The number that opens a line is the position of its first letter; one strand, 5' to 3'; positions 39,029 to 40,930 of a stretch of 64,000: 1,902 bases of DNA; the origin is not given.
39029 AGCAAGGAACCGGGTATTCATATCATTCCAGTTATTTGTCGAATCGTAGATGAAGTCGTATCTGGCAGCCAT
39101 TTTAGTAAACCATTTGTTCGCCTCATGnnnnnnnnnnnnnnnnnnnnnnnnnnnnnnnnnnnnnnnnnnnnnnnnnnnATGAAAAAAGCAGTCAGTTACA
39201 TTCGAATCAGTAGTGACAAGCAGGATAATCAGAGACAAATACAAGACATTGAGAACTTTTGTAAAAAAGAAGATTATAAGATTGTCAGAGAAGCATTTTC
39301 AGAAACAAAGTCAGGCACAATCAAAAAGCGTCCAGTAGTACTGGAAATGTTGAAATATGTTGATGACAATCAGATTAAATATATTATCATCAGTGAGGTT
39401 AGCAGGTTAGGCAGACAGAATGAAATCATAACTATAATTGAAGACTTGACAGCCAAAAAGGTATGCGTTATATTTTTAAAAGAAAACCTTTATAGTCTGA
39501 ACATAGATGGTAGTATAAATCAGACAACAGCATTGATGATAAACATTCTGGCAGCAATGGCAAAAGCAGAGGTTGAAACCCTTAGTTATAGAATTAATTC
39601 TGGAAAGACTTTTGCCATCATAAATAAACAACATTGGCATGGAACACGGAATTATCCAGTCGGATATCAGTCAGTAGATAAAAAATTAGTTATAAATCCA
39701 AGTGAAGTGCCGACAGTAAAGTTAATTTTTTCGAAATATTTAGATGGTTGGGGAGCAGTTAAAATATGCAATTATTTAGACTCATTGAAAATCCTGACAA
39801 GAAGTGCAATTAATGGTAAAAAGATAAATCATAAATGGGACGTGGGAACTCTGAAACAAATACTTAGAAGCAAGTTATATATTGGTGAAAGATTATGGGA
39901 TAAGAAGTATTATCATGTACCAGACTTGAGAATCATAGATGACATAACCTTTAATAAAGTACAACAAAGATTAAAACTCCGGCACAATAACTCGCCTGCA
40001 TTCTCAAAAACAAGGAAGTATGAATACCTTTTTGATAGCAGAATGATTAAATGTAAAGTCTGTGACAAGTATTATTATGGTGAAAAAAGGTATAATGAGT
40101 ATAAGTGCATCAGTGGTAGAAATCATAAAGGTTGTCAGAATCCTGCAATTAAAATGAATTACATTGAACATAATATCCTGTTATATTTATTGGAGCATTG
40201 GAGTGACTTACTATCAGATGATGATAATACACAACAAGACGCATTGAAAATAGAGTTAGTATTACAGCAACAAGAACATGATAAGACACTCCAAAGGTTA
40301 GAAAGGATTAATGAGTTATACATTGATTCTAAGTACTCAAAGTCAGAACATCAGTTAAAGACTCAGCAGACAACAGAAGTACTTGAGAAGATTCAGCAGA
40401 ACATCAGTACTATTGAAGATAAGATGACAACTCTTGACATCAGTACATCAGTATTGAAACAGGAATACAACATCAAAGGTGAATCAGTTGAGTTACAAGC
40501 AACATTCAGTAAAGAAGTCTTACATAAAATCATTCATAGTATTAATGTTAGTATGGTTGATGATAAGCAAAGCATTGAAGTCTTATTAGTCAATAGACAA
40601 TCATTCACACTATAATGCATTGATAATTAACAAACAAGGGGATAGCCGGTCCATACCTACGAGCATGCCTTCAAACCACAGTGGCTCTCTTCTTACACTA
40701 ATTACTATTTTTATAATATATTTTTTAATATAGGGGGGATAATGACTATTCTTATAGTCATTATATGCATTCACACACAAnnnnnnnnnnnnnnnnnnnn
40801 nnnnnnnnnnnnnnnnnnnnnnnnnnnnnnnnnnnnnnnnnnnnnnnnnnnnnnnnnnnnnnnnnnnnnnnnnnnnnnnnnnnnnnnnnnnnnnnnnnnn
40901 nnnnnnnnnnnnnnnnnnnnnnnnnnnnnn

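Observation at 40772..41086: Dense CGGGAC iteron array built as a perfect 44-bp inverted repeat: putative origin of replication of the element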

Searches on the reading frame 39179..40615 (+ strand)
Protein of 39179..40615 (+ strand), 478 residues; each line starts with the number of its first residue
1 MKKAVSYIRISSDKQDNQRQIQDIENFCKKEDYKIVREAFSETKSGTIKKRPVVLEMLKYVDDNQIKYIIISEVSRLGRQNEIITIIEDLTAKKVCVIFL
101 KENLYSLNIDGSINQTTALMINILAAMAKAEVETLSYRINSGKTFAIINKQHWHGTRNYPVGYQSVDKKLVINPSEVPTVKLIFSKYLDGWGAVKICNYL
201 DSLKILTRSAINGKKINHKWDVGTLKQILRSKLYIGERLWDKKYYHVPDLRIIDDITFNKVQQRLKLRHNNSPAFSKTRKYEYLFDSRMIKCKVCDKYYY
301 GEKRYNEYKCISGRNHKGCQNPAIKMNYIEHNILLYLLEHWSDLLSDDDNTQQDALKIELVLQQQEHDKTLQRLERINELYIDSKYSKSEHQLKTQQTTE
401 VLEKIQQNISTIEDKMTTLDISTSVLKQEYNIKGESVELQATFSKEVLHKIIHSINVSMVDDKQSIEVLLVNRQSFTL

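Call 4: search_protein_families(library=pfam, proteins=[window:39179-40615:+], max_evalue=0.01)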
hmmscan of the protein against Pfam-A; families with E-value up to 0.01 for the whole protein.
window:39179-40615:+ (478 aa): 3 families
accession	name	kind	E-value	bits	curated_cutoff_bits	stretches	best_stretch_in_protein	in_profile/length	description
PF00239.26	Resolvase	-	1.5e-26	93.7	23.3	1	4-143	1-136/145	Resolvase, N terminal domain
PF07508.19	Recombinase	-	1.2e-17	64.5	21.1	1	174-267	1-101/102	Recombinase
PF13408.12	Zn_ribbon_recom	-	0.00014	22.6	25.3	1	287-334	3-54/58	Recombinase zinc beta ribbon domain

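Call 9: search_protein_families(library=phrogs, proteins=[window:39179-40615:+], max_evalue=0.01)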
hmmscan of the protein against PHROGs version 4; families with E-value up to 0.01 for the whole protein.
window:39179-40615:+ (478 aa): 4 families
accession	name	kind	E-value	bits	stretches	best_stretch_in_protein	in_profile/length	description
phrog_95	-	integration and excision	4e-76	258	1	1-464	87-562/651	integrase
phrog_125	-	DNA, RNA and nucleotide metabolism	4.8e-29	102.7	1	1-244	19-215/254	DNA invertase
phrog_6620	-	integration and excision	3.7e-08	34.2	1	2-98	56-153/201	transposase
phrog_7701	-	DNA, RNA and nucleotide metabolism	9.2e-07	30.2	1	159-282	4-102/137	DNA invertase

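Call 74: search_protein_families(library=ncbifam, proteins=[window:39179-40615:+], max_evalue=0.01)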
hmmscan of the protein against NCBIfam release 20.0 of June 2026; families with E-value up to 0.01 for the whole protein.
window:39179-40615:+ (478 aa): 6 families
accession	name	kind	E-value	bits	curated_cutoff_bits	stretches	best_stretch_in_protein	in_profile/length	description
NF041201.1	recomb_XisF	equivalog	5.8e-21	75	375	1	5-408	2-425/465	fdxN element excision recombinase XisF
NF047343.1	SCCmet_CcrB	equivalog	3.1e-19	69.1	900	1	2-241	7-239/542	cassette chromosome recombinase CcrB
NF047344.1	SCCmet_CcrA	equivalog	4e-13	49.3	700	1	1-422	1-412/442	cassette chromosome recombinase CcrA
NF009949.0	PRK13413.1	equivalog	2e-12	47.3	272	1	6-110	4-106/203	master DNA invertase Mpi family serine-type recombinase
NF049883.1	resolv_YneB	equivalog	4e-12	46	175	1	3-132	1-128/211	YneB family resolvase-like protein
NF033518.0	transpos_IS607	equivalog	1e-09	38.2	110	1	2-87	54-141/187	IS607 family transposase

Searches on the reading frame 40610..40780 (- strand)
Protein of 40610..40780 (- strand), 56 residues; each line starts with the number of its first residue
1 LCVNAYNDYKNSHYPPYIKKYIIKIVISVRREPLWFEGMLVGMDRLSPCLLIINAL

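Call 8: search_protein_families(library=pfam, proteins=[window:40610-40780:-], max_evalue=0.01)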
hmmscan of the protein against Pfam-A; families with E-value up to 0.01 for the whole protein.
window:40610-40780:- (56 aa): 0 families
